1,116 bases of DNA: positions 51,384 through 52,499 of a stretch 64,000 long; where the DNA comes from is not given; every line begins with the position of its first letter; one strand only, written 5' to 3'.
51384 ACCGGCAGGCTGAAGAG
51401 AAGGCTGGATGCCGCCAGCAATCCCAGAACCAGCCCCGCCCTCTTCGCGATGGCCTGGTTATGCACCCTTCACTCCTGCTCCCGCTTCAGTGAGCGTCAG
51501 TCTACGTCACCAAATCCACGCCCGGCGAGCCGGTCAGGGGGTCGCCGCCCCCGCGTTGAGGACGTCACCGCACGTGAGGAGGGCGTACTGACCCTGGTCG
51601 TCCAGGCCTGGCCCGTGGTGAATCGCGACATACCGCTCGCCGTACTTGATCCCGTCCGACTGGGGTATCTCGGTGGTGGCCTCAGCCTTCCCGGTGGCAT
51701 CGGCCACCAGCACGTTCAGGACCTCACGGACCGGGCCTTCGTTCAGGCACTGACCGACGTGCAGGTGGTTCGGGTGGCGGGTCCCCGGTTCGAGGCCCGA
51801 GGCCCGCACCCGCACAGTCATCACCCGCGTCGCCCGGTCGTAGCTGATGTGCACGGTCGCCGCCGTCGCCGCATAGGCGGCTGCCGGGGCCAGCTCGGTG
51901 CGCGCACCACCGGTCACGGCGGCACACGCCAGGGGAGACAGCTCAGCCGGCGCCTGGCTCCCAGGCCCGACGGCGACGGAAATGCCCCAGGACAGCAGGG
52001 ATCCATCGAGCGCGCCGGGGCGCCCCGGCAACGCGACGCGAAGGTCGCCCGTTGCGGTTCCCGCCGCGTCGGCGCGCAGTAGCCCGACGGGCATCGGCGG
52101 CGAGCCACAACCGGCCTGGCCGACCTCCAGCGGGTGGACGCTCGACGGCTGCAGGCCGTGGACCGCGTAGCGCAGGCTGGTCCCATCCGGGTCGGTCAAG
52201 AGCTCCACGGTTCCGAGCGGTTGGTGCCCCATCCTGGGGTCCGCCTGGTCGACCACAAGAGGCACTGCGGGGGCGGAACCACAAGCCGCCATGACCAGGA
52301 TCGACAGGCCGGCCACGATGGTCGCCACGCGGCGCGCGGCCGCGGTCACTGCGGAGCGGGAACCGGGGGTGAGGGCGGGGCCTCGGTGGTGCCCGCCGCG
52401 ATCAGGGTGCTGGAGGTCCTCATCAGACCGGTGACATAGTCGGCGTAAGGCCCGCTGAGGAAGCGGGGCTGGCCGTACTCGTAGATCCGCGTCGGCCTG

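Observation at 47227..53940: Tightly coupled six-gene surface copper/beta-helix operon: a candidate undescribed cell-envelope system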

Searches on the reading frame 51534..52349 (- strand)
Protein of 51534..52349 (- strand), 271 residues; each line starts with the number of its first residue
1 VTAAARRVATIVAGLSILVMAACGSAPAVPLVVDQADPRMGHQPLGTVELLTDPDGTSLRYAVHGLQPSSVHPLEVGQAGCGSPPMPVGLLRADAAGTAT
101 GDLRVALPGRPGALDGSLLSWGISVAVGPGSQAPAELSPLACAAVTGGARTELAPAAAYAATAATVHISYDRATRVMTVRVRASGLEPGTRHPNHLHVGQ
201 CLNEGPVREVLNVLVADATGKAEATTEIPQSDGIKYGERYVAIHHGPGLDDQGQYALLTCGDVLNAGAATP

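Call 3: search_protein_families(library=pfam, proteins=[window:51534-52349:-], max_evalue=0.01)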
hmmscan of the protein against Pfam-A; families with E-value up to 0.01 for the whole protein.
window:51534-52349:- (271 aa): 1 family
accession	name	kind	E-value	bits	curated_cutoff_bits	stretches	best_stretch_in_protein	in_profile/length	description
PF07452.17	CHRD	-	0.0002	22.6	24.1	0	153-244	11-104/117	CHRD domain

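Call 4: search_protein_families(library=ncbifam, proteins=[window:51534-52349:-], max_evalue=0.01)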
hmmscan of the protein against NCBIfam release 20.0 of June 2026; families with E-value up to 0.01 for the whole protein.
window:51534-52349:- (271 aa): 0 families

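Call 16: search_solved_structures(query=window:51534-52349:-, max_evalue=1)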
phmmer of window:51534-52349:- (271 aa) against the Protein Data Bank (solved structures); distinct sequences matched with E-value up to 1: 0.

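Call 49: find_homologous_proteins(query=window:51534-52349:-, max_evalue=0.001)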
Query window:51534-52349:- (271 aa): 7 proteins with E <= 0.001 among 8000 candidates.
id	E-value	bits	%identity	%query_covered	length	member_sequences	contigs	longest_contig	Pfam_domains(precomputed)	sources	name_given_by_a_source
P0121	5.9e-170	582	100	100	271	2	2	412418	-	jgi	jgi:hypothetical protein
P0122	1.1e-66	243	52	88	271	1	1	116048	-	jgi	jgi:hypothetical protein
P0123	9.4e-63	230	51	97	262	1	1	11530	PF07452.18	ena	-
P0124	5.5e-58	215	49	98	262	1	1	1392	-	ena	-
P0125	8.7e-29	119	35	85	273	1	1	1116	PF07452.18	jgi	-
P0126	1.4e-26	112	29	83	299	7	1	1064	PF07452.18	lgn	-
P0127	3.5e-16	78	32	96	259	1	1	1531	PF07452.18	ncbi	-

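Call 50: find_encoding_contigs(protein=P0123, flank=8000, max_places=1)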
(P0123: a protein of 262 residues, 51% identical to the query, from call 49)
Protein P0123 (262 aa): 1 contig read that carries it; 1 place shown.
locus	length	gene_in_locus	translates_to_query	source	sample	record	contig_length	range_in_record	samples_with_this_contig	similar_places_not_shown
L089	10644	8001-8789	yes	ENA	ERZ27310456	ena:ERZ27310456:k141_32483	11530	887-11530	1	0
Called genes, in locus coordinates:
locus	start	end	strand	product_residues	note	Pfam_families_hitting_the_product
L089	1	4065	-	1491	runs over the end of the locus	-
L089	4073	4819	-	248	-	-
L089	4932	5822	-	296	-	PF00781:DAGK_cat, PF01513:NAD_kinase (faint), PF19279:YegS_C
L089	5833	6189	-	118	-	PF04075:F420H2_quin_red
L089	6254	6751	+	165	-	PF03061:4HBT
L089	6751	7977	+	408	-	PF09587:PGA_cap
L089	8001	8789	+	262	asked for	PF07452:CHRD (faint)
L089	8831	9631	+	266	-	PF00127:Copper-bind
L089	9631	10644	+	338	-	?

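Call 51: find_encoding_contigs(protein=P0122, flank=9000, max_places=1)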
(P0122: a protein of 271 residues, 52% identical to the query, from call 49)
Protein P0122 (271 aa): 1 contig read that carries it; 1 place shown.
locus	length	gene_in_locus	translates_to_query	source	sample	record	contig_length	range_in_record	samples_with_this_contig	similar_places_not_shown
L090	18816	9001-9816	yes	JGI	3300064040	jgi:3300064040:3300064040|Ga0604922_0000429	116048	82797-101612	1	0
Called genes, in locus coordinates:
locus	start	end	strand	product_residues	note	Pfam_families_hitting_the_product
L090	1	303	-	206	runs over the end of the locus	PF00300:His_Phos_1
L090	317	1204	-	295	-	PF07837:FTCD_N, PF02971:FTCD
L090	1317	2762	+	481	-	PF13347:MFS_2, PF07690:MFS_1, PF03209:PUCC, PF07690:MFS_1 (weak)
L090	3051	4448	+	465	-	-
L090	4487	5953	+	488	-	PF03972:MmgE_PrpD_N, PF19305:MmgE_PrpD_C (faint)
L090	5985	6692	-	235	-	PF00781:DAGK_cat, PF19279:YegS_C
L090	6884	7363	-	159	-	PF04075:F420H2_quin_red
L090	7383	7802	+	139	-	PF13622:4HBT_3 (faint), PF03061:4HBT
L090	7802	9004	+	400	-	PF09587:PGA_cap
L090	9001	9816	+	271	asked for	-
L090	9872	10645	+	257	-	PF00127:Copper-bind (weak)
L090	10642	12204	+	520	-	PF13229:Beta_helix (weak)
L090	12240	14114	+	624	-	-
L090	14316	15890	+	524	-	PF00501:AMP-binding, PF13193:AMP-binding_C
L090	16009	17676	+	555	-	PF02129:Peptidase_S15, PF08530:PepX_C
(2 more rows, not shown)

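Call 63: predict_structure(alignment_id=A3)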
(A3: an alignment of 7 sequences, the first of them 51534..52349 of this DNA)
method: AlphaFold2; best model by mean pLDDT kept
length: 271 residues; sequences in the alignment: 7
mean_pLDDT: 77.0   pTM: 0.69
mean pLDDT of the five models: 77.0, 74.0, 71.7, 70.7, 69.0
residues with pLDDT >= 90: 64; 70-90: 130; 50-70: 56; < 50: 21
segments of 3 or more residues with pLDDT < 50: 1-3, 5-8, 15-17, 22-24
pLDDT, mean of each block of 10 residues (from residue 1): 47 49 55 82 86 82 84 82 76 86 75 56 78 61 86 82 90 93 89 88 80 93 95 80 74 69 68 44
secondary structure, 60 per line:
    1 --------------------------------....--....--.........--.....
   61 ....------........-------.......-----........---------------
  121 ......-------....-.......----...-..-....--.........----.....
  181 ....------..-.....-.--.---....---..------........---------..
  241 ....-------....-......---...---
elements in order: E33-36 E39-42 E45-53 E56-64 E71-78 E86-92 E98-105 E121-126 H134-137 E139-145 E150-152 H157-160 E163-171 E176-184 E194-198 E207-210 E222-229 E239-244 H252-255 E257-262 E266-268

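Call 67: search_solved_structures(query=A3, max_evalue=10, show_alignments=3)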
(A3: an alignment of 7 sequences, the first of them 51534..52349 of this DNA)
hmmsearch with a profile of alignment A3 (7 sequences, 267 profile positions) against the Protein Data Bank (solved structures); distinct sequences matched with E-value up to 10: 14.
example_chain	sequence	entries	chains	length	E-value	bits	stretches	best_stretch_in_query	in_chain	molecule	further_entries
2cbq_A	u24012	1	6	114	0.0033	20.2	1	40-109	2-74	NEOCARZINOSTATIN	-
2cbt_A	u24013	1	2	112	0.0083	18.8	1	40-109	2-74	NEOCARZINOSTATIN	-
1j5h_A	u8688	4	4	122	0.023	17.4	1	39-109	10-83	Apo-Neocarzinostatin | PROTEIN (Apo-Neocarzinostatin) | Neocarzinostatin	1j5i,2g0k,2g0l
1nco_A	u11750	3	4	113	0.034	16.8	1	40-109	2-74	HOLO-NEOCARZINOSTATIN | NEOCARZINOSTATIN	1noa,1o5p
2cbm_A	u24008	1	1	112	0.037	16.7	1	40-109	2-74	NEOCARZINOSTATIN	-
2cbo_A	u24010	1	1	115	0.039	16.6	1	40-109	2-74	NEOCARZINOSTATIN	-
4jw3_A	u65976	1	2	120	0.041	16.6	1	40-109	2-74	Neocarzinostatin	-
3hog_A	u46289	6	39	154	0.045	16.4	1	148-199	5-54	Superoxide dismutase [Cu-Zn], chloroplastic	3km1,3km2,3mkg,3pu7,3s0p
1srd_A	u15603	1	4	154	0.071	15.8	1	148-201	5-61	COPPER,ZINC SUPEROXIDE DISMUTASE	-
3wo9_A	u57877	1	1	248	0.2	14.3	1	5-44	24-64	Variable lymphocyte receptor C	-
4rvp_A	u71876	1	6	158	0.26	14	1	145-194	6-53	superoxide dismutase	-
4oja_A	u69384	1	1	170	0.35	13.5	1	169-203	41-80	Superoxide dismutase [Cu-Zn]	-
8imd_A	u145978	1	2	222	0.6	12.7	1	156-194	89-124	Cu/Zn-Superoxide dismutase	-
1xtm_B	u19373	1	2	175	1.1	11.9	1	168-197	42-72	Hypothetical superoxide dismutase-like protein yojM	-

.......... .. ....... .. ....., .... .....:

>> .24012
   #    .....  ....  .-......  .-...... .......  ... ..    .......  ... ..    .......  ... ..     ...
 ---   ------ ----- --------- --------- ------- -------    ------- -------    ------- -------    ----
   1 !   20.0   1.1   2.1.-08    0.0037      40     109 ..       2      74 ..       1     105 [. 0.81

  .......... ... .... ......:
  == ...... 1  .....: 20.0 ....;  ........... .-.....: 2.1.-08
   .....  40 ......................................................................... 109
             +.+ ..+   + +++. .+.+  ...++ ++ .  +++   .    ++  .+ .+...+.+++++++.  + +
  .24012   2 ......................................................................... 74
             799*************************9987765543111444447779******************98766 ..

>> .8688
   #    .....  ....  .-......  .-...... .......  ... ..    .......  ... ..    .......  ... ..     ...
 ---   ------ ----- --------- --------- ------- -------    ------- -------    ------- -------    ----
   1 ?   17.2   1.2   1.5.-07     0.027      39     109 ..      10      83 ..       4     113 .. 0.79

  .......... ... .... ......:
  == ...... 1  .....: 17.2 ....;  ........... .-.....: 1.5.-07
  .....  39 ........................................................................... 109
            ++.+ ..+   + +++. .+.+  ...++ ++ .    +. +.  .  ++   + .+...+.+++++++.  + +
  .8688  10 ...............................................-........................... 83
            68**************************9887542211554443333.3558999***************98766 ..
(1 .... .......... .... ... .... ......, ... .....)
